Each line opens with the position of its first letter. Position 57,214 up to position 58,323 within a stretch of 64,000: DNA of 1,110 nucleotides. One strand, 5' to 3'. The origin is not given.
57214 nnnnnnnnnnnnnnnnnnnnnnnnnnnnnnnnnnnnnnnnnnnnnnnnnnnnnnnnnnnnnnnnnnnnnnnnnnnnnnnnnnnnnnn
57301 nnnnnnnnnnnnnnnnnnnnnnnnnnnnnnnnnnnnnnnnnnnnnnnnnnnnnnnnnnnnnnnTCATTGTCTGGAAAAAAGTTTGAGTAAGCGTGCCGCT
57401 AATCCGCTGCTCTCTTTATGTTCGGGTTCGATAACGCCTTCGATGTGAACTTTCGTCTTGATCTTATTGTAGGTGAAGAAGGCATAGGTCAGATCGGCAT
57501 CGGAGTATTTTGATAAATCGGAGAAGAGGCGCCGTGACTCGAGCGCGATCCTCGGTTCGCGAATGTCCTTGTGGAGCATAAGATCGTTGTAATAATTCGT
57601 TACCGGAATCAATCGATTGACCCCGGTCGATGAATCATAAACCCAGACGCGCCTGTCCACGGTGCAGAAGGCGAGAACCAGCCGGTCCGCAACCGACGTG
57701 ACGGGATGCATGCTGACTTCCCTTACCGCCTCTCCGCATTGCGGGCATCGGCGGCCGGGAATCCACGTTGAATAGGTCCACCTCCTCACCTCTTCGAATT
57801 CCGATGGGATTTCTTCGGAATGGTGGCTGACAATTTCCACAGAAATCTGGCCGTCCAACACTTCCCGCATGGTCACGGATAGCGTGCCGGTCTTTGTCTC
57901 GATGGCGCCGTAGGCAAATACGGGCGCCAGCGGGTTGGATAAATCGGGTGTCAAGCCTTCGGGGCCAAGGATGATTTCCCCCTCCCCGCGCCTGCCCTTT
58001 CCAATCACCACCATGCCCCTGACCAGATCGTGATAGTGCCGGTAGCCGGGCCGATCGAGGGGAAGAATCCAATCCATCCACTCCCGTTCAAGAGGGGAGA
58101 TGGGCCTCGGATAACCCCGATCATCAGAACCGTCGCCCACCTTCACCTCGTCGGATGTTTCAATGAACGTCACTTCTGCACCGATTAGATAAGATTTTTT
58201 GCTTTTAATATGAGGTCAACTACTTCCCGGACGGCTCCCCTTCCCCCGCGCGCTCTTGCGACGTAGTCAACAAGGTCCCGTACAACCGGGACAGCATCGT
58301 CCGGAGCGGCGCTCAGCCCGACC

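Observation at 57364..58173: Uncharacterised 269-aa protein inserted inside the kdsA–kdsC–kdsD–lptC–lptA–lptB operon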

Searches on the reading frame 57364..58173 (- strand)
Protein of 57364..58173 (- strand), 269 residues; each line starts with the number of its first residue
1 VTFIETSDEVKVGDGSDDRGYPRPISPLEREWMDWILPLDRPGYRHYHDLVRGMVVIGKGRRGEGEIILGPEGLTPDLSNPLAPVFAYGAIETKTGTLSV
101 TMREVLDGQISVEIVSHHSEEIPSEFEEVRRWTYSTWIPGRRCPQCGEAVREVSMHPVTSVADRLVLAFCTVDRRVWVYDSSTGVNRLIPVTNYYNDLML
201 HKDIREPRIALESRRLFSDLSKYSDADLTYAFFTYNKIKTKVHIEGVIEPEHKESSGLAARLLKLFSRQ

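Call 3: search_protein_families(library=pfam, proteins=[window:57364-58173:-], max_evalue=1)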
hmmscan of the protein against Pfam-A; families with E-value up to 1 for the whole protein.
window:57364-58173:- (269 aa): 1 family
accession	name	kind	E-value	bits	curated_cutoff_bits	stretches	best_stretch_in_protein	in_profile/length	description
PF24461.1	DUF7576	-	0.29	11.5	27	1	142-163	19-41/60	Family of unknown function (DUF7576)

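Call 4: search_protein_families(library=ncbifam, proteins=[window:57364-58173:-], max_evalue=1)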
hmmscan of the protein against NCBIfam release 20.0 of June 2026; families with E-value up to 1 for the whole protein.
window:57364-58173:- (269 aa): 1 family
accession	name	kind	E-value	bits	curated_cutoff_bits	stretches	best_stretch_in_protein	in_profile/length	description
TIGR03831.1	YgiT_finger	domain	0.099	12.9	20.2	1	138-149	30-41/46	YgiT-type zinc finger protein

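Call 5: find_homologous_proteins(query=window:57364-58173:-, max_evalue=0.001)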
Query window:57364-58173:- (269 aa): 223 proteins with E <= 0.001 among 984 candidates; the best 120 are listed.
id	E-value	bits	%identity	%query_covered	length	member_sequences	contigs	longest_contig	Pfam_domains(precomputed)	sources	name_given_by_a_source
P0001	3.4e-180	615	100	100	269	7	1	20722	-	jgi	-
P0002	9.8e-155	532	86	100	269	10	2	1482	-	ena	-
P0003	9.1e-141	486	79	100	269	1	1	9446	-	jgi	jgi:hypothetical protein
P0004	4.3e-134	464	76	100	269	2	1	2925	-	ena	-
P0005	1.3e-108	380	63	94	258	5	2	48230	-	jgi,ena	jgi:hypothetical protein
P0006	1.2e-106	374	66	93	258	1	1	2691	-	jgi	-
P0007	4.4e-106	372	63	93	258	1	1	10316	-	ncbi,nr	ncbi:MAG: hypothetical protein HY707_12630 [Ignavibacteriae bacterium]|nr:hypothetical protein [Igna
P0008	7.4e-106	371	64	92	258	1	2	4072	-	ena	-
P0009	3.2e-105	369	63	92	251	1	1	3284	-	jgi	jgi:hypothetical protein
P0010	5.0e-105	369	63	96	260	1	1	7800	-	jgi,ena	-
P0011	7.5e-105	368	64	93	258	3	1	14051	-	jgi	jgi:hypothetical protein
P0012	2.3e-104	367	62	93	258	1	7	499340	-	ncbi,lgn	-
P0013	2.9e-104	366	63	92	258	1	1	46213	-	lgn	-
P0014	3.9e-104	366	63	91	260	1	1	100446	-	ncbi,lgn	-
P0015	4.6e-104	366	61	93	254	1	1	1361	-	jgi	jgi:hypothetical protein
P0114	4.4e-74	267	50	90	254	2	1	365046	-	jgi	jgi:hypothetical protein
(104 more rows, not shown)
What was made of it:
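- Checked: However, the closest relatives (76-86% identical) are also 269 aa long (call 5).
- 223 homologues, all unnamed or called 'hypothetical' (call 5).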

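Call 6: search_solved_structures(query=window:57364-58173:-, max_evalue=10)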
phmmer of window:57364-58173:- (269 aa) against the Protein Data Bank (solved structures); distinct sequences matched with E-value up to 10: 4.
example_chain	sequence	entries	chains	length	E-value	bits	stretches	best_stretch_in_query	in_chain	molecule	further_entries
4bkx_A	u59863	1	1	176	0.42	13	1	142-224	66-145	METASTASIS-ASSOCIATED PROTEIN MTA1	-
6nuk_A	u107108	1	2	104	0.5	12.8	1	91-133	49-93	Ferredog-Diesel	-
5icn_A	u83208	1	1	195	0.53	12.7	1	142-224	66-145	Metastasis-associated protein MTA1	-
4udf_1D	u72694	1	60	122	0.99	11.8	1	31-77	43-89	HUMAN MONOCLONAL ANTIBODY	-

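Call 8: find_encoding_contigs(protein=P0114, flank=8000, max_places=3)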
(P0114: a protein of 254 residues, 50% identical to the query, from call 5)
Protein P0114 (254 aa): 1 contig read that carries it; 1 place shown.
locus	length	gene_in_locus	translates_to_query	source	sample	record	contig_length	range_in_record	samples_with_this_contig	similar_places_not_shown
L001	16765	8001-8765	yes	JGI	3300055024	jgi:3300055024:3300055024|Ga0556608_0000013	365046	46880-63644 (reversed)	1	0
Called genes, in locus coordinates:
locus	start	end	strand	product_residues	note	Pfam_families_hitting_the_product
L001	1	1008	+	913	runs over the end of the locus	PF11028:TMEM260_N, PF28495:TMEM260_2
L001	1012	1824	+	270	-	PF05175:MTS (weak), PF13489:Methyltransf_23, PF01209:Ubie_methyltran (weak), PF13847:Methyltransf_31, PF08241:Methyltransf_11, PF08242:Methyltransf_12, PF13649:Methyltransf_25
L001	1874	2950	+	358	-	PF01075:Glyco_transf_9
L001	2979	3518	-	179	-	PF18306:LDcluster4, PF03641:Lysine_decarbox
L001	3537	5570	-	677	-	PF07715:Plug (weak), PF14121:Porin_10 (weak), PF00593:TonB_dep_Rec_b-barrel, PF14121:Porin_10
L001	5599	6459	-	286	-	PF00288:GHMP_kinases_N, PF08544:GHMP_kinases_C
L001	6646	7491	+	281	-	PF00793:DAHP_synth_1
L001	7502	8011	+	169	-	PF00702:Hydrolase (faint), PF08282:Hydrolase_3 (faint)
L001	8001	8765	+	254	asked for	-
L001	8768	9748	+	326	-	PF01380:SIS, PF00571:CBS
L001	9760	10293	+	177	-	PF06835:LptC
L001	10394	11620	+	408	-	PF13100:OstA_2, PF03968:LptD_N (weak)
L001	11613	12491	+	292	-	PF00005:ABC_tran, PF13304:AAA_21 (faint)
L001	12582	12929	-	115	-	PF09723:Zn_ribbon_8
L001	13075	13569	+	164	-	PF00210:Ferritin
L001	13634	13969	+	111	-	-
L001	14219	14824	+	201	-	-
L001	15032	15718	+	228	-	PF13505:OMP_b-brl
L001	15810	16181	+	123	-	PF06877:RraB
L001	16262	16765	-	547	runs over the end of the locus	PF01293:PEPCK_ATP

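Call 9: find_encoding_contigs(protein=P0012, flank=8000, max_places=3)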
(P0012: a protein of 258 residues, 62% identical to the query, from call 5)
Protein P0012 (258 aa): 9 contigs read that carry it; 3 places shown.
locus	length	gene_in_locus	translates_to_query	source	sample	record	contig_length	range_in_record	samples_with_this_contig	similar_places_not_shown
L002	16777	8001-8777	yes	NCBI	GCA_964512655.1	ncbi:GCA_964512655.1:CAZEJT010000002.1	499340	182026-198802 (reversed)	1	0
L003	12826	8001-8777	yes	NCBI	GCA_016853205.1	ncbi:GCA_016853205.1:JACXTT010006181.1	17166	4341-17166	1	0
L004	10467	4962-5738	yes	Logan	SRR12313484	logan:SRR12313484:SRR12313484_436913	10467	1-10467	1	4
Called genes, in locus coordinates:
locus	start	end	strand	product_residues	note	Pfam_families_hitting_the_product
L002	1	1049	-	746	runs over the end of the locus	PF00982:Glyco_transf_20, PF08282:Hydrolase_3 (faint), PF02358:Trehalose_PPase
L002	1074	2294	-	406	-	PF21269:TreT_GT1, PF20706:GT4-conflict (weak), PF00534:Glycos_transf_1, PF13692:Glyco_trans_1_4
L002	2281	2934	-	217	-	PF19027:DUF5752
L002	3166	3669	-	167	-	PF06271:RDD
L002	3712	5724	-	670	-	PF07715:Plug, PF14121:Porin_10 (faint), PF00593:TonB_dep_Rec_b-barrel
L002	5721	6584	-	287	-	PF00288:GHMP_kinases_N, PF08544:GHMP_kinases_C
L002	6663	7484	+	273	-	PF00793:DAHP_synth_1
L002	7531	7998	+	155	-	PF08282:Hydrolase_3 (faint)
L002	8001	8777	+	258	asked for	-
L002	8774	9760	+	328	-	PF01380:SIS, PF00571:CBS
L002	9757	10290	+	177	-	PF06835:LptC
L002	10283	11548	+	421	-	PF13100:OstA_2, PF03968:LptD_N (faint), PF06835:LptC (faint)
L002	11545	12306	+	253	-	PF00005:ABC_tran, PF13304:AAA_21 (faint)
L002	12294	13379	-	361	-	PF13472:Lipase_GDSL_2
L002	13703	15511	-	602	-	PF17899:Peptidase_M61_N, PF05299:Peptidase_M61, PF13180:PDZ_2 (weak)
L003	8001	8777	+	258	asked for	-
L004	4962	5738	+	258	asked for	-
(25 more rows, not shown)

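Call 17: find_related_loci(query=A1, collection=genome_contigs, flank=8000)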
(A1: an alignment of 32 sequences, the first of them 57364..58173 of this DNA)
Query A1 (269 aa) in genome_contigs; peptide patterns used: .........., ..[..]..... (x = any residue, [..] = any of these).
185 stretches matched a pattern; 150 encode a relative of the query (tblastn E <= 1e-3); the best 80 are kept; 80 distinct loci.
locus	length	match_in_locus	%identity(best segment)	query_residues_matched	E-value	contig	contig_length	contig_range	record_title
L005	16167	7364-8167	82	1-269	8e-148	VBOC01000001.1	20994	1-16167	MAG: Ignavibacteria bacterium isolate IN_1 14_0903_13_30cm_scaffold_69061, whole genome shotgun sequence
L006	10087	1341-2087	63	21-269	1e-110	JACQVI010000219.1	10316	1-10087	MAG: Ignavibacteriae bacterium isolate NC_groundwater_1459_Ag_S-0.65um_45_22 S_p65_S5_coassembly_k141_4527303, whole gen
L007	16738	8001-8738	63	21-266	2e-107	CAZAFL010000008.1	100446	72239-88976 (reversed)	MAG TPA_asm: uncultured Chlorobiaceae bacterium isolate binchicken_co185_181 genome assembly, contig: NODE_271_length_10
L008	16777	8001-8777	61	10-268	1e-107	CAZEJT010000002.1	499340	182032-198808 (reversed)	MAG TPA_asm: uncultured Chlorobiaceae bacterium isolate SRP273308_co1_412 genome assembly, contig: NODE_12_length_499340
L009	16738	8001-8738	63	21-268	3e-107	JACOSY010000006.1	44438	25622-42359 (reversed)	MAG: Ignavibacteria bacterium isolate NC_groundwater_30_Pr7_B-0.1um_51_131 FFV18_Bp1_scaffold_35772, whole genome shotgu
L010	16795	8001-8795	58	5-269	2e-105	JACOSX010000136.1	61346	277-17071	MAG: Ignavibacteria bacterium isolate NC_groundwater_29_Pr7_B-0.1um_49_11 FFV18_Bp1_scaffold_691939, whole genome shotgu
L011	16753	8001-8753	62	15-267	6e-105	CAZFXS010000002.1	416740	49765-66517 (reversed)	MAG TPA_asm: uncultured Chlorobiaceae bacterium isolate SRP237561_co1_246 genome assembly, contig: NODE_5_length_416740_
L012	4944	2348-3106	57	15-267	2e-99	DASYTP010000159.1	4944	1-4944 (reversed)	MAG TPA_asm: Bacteroidota bacterium isolate SMAG_U4570 k141_61931, whole genome shotgun sequence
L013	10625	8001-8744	58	17-266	8e-97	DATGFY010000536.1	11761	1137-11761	MAG TPA_asm: Bacteroidota bacterium isolate SMAG_U9740 k141_412151, whole genome shotgun sequence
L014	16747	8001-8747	59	21-269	2e-95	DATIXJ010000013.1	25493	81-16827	MAG TPA_asm: Bacteroidota bacterium isolate SMAG_U15246 k141_754917, whole genome shotgun sequence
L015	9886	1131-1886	55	16-267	2e-92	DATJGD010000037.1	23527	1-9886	MAG TPA_asm: Bacteroidota bacterium isolate SMAG_U15477 k141_10411451, whole genome shotgun sequence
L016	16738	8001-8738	53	21-266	1e-86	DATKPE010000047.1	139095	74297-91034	MAG TPA_asm: Bacteroidota bacterium isolate SMAG_U14783 k141_3644070, whole genome shotgun sequence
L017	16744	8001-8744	54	21-268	4e-86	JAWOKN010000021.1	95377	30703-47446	MAG: Bacteroidota bacterium isolate bin_159 c_000009399558, whole genome shotgun sequence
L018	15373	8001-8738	50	21-268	2e-81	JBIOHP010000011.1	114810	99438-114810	MAG: Bacteroidota bacterium isolate GcC11-5 k141_941010_length_114810_cov_95.9818, whole genome shotgun sequence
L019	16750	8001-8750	49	14-266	2e-80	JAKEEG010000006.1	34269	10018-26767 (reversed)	MAG: Ignavibacteriae bacterium isolate PMV_1.22 PMV_1.22.k101_69323, whole genome shotgun sequence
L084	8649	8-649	49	50-266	3e-65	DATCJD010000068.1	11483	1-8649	MAG TPA_asm: Bacteroidota bacterium isolate SMAG_U7876 k141_2405013, whole genome shotgun sequence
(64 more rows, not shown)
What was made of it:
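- At least 150 GTDB species genomes carry the gene (call 17).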

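Call 19: predict_structure(alignment_id=A1)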
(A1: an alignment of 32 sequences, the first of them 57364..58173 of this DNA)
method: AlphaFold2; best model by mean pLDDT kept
length: 269 residues; sequences in the alignment: 32
mean_pLDDT: 88.0   pTM: 0.81
mean pLDDT of the five models: 88.0, 87.5, 87.4, 86.9, 84.7
residues with pLDDT >= 90: 192; 70-90: 38; 50-70: 23; < 50: 16
segments of 3 or more residues with pLDDT < 50: 1-16
pLDDT, mean of each block of 10 residues (from residue 1): 42 56 96 97 96 97 92 96 94 97 96 95 94 98 98 89 89 97 95 93 88 94 96 82 68 63 72
secondary structure, 60 per line:
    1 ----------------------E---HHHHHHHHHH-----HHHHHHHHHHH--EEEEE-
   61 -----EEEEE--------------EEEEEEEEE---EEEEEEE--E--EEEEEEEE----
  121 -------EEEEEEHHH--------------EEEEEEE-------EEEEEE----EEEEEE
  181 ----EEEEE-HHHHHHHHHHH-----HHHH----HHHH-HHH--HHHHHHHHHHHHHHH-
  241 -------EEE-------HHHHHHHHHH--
elements in order: H27-36 H42-52 E55-59 E66-70 E85-93 E97-103 E109-116 E128-133 E151-157 E165-170 E175-180 E185-189 H191-201 H207-210 H215-218 H225-239 E248-250 H258-267
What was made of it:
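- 57364..58173 (-): Gene X: 269-aa member of an uncharacterised, lineage-restricted protein family. AF2 model with pLDDT 88 and pTM 0.81 (call 19).
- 57976..58002 (-): Gly-rich beta-hairpin loop G58-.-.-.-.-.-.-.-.66 (family pattern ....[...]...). Strands 55-59 and 66-70 (call 19).
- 57655..57747 (-): Zinc-ribbon-like insert: knuckles C143-P-Q-C146 and C170-T-V-D173 flanking strands 151-157, 165-170 and 175-180; a probable structural metal site specific to this clade. Secondary structure (call 19).
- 57577..57606 (-): P190-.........199: conserved motif (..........) at the start of the C-terminal helical subdomain. Helix 191-201 (call 19).
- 57412..57456 (-): Variable, low-confidence linker (residues 240-254). 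pLDDT 63-68 in this block (call 19).
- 57367..57411 (-): C-terminal basic amphipathic helix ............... (residues 255-269): predicted membrane-targeting tail. Helix 258-267 (call 19).
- On MinD/FtsA-type C-terminal amphipathic membrane-targeting sequence: Helix 258-267 follows a low-pLDDT linker (call 19).
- On KdsB (CMP-Kdo synthetase, nucleotidyltransferase fold): The predicted core is ten consecutive beta-strands with helices only at the ends (call 19).
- The predicted beta-rich core is not Rossmann-like (call 19). The AF2 model is confident (call 19).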

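Call 21: search_protein_representatives(alignment_id=A1)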
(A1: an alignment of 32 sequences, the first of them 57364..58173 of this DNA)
Query: 32 sequences, 256 profile positions. Proteins with E-value up to 0.001 (for the whole library): 176; up to 1e-10: 150; up to 1e-30: 98. The best 150 are listed.
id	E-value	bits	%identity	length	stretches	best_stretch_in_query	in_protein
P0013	7.7e-119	411.6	-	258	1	4-255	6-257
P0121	3.1e-96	337.5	-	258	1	5-254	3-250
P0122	7.2e-92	323.3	-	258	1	5-255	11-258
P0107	2.5e-91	321.5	-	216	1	41-252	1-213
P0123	3.6e-91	321.0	-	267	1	6-250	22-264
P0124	9.2e-89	313.1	-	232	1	4-206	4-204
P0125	6.4e-86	303.8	-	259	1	4-244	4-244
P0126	1.3e-84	299.5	-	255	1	4-237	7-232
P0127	4.8e-83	294.3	-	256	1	3-255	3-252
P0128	2.3e-81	288.9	-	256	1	4-255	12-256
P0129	3.1e-81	288.4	-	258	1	7-243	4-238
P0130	1.3e-77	276.6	-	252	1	5-255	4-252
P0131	2.3e-76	272.4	-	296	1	24-253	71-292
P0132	5.4e-74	264.7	-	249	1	11-255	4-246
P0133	8.8e-73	260.7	-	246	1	3-253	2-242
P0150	1.2e-55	204.6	-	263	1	5-254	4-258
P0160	1.2e-51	191.5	-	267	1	3-252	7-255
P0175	2.1e-46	174.3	-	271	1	19-255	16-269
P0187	1.8e-42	161.4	-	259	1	5-253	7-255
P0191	1.8e-41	158.1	-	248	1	3-250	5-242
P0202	4.4e-38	147.0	-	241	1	10-239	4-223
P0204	1.4e-37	145.3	-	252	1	5-253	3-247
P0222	8.8e-28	113.3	-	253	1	9-243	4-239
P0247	4.4e-18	81.5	-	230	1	11-242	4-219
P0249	3.9e-17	78.4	-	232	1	11-251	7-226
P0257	3.1e-15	72.1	-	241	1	6-225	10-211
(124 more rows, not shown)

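Call 24: fold_search(model_id=the predicted structure, library=pdb)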
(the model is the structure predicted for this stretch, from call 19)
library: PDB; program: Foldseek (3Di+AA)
matches with E <= 10: 1073; with E <= 0.001: 0
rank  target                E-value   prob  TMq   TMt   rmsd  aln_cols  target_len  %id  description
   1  5ods_A                1.7e-02  0.18  0.15  0.09  19.0       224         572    8  Structure of a phosphoprotein-protein complex (released 2018-03-14)
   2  9e2g_0F               6.4e-02  0.21  0.14  0.06  35.6       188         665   11  Cryo-EM structure of 48 nm repeat of microtubule doublet from T. brucei flagellum (released 2025-03-12)
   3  6man_B                7.1e-02  0.09  0.11  0.09  19.4       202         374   10  Crystal structure of a DnaN sliding clamp DNA polymerase III subunit beta from Rickettsia bellii RML369-C (released 2018-09-05)
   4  6tdu_AA               8.9e-02  0.57  0.14  0.08   8.6        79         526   15  Cryo-EM structure of Euglena gracilis mitochondrial ATP synthase, full dimer, rotational states 1 (released 2019-11-27)
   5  1xip                  8.9e-02  0.18  0.14  0.11  14.5       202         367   11  Crystal Structure of the N-terminal Domain of Nup159 (released 2004-12-14)
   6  9fvr_D                1.1e-01  0.33  0.13  0.22  20.6       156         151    9  Transcription repressor NrdR from E. coli, ATP/dATP-bound state, SeMet protein (released 2025-03-19)
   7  9sob_O                1.1e-01  0.12  0.12  0.11  17.0       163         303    7  Structural Model of the Nuclear Pore Complex in Arabidopsis thaliana (released 2025-11-05)
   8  6tdz_A                1.2e-01  0.51  0.14  0.08   8.7        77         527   16  Cryo-EM structure of Euglena gracilis mitochondrial ATP synthase, OSCP/F1/c-ring, rotational state 2 (released 2019-11-27)
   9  8apk_B1               1.2e-01  0.41  0.12  0.07   8.4        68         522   13  rotational state 3 of the Trypanosoma brucei mitochondrial ATP synthase dimer (released 2022-10-26)
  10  9e78_1Q               1.2e-01  0.08  0.12  0.06  33.5       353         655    8  48-nm repeat of the Leishmania tarentolae doublet microtubule (released 2025-03-12)
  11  8sub_M                1.4e-01  0.14  0.13  0.09  11.5       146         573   12  E. coli SIR2-HerA complex (dodecamer SIR2 pentamer HerA) (released 2023-12-27)
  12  3u4y_A                1.4e-01  0.13  0.12  0.11  13.6       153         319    9  The crystal structure of a functionally unknown protein (Dtox_1751) from Desulfotomaculum acetoxidans DSM 771. (released 2011-10-26)
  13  3fks_W                1.5e-01  0.44  0.13  0.09   8.7        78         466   15  Yeast F1 ATPase in the absence of bound nucleotides (released 2009-03-03)
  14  9gex_A                1.5e-01  0.25  0.13  0.23  22.1       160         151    9  Escherichia coli NrdR with unocuppied outer nucleotide-binding site (released 2026-02-18)
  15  1y43_B                1.5e-01  0.15  0.12  0.18  15.7       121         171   12  crystal structure of aspergilloglutamic peptidase from Aspergillus niger (released 2005-12-13)
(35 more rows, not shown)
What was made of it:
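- Tried and rejected: The weak local hits were to F1-ATPase N-terminal barrels and to NrdR (call 24).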

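Call 28: search_solved_structures(query=A1, max_evalue=10, show_alignments=3)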
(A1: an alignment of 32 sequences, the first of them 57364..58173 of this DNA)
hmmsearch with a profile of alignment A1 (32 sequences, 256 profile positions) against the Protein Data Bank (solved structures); distinct sequences matched with E-value up to 10: 0.
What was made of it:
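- Tried and rejected: PDB sequence searches with the single protein and with the profile also gave nothing (calls 6, 28).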

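Call 29: search_protein_families(library=pfam, alignment_id=A1, max_evalue=5)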
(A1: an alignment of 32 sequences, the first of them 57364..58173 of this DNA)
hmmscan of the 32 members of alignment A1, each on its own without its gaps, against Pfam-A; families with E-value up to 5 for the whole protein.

A. member 1, window:57364-58173:- (269 aa): 1 family
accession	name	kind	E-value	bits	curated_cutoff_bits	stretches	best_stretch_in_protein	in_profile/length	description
PF24461.1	DUF7576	-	0.29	11.5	27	1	142-163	19-41/60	Family of unknown function (DUF7576)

B. families by the number of members that match (of 32 scanned): 10 families
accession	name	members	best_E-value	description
PF06827.20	zf-FPG_IleRS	2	0.0024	Zinc finger found in FPG and IleRS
PF20456.3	DUF6709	2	0.06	Family of unknown function (DUF6709)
PF24458.1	DUF7573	1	0.068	Domain of unknown function (DUF7573)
PF23455.1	DUF7129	1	0.1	Domain of unknown function (DUF7129)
PF25207.1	DUF7837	1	0.14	Domain of unknown function (DUF7837)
PF13453.11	Zn_ribbon_TFIIB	1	0.14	Transcription factor zinc-finger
PF09930.14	DUF2162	1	0.23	Predicted transporter (DUF2162)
PF09631.16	Sen15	1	0.24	Sen15 protein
PF00463.27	ICL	1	0.26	Isocitrate lyase family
PF24461.1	DUF7576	1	0.29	Family of unknown function (DUF7576)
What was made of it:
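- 57655..57747 (-): Weak zinc-finger profile hits only (calls 3, 4, 29).
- Closest known: Zinc-ribbon modules such as the NrdR N-terminus, YgiT and TFIIB ribbons. Same: There are weak profile and Foldseek hits to such modules (calls 4, 24, 29).
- There are weak hits to zinc-finger profiles (YgiT, zf-FPG_IleRS, Zn_ribbon_TFIIB, DUF7576) and to NrdR in Foldseek (calls 3, 4, 24, 29). No HTH or other DNA-binding domain is detected (calls 3, 4, 29).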
